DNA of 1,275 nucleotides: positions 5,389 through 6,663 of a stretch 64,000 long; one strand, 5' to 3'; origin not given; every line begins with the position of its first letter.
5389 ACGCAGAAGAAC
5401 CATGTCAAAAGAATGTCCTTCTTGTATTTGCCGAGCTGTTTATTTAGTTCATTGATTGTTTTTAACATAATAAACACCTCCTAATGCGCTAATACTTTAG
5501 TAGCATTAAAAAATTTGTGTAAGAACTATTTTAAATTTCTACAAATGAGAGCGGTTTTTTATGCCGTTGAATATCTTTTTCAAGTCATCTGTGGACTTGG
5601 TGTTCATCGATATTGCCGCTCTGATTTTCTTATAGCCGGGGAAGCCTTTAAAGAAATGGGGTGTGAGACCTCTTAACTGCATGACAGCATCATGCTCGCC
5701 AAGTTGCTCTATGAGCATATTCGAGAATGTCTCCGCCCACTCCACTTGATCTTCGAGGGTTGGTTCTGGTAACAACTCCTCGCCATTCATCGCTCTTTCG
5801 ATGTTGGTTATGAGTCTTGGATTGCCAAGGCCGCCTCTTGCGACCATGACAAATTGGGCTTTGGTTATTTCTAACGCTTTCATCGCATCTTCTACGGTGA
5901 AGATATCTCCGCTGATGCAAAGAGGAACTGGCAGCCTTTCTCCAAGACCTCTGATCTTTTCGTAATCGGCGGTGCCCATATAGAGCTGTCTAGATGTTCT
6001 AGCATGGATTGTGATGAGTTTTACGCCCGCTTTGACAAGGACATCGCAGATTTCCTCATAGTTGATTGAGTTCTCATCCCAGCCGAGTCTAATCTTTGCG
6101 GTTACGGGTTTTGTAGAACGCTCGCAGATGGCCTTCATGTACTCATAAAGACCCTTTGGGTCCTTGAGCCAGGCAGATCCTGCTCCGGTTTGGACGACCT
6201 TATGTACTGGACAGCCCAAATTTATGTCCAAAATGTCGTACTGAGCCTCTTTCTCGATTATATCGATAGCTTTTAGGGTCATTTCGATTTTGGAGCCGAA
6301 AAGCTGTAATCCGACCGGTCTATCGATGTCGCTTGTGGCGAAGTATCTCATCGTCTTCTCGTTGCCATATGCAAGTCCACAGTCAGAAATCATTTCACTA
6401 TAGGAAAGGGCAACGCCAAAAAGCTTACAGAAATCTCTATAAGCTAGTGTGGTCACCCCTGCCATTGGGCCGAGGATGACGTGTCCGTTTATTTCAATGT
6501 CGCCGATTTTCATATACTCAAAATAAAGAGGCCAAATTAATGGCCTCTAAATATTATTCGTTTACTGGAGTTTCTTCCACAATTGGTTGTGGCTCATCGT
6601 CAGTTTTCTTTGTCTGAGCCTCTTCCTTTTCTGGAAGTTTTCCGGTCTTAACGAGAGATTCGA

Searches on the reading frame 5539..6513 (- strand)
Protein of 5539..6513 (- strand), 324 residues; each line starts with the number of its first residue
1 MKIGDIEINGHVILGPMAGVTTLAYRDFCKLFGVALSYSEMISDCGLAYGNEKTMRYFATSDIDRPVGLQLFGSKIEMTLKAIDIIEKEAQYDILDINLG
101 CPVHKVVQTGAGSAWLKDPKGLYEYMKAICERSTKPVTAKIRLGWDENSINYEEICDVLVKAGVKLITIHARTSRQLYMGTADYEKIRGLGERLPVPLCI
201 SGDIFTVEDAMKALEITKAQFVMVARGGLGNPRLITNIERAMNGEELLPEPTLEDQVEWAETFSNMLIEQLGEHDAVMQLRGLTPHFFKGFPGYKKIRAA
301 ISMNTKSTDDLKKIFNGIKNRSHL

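Call 70: search_protein_families(library=pfam, proteins=[window:5539-6513:-], max_evalue=0.001)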
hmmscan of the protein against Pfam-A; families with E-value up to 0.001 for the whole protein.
window:5539-6513:- (324 aa): 1 family
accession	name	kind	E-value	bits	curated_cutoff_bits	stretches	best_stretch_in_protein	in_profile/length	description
PF01207.24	Dus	-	7.2e-68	229.4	20.4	1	14-312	2-300/311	Dihydrouridine synthase (Dus)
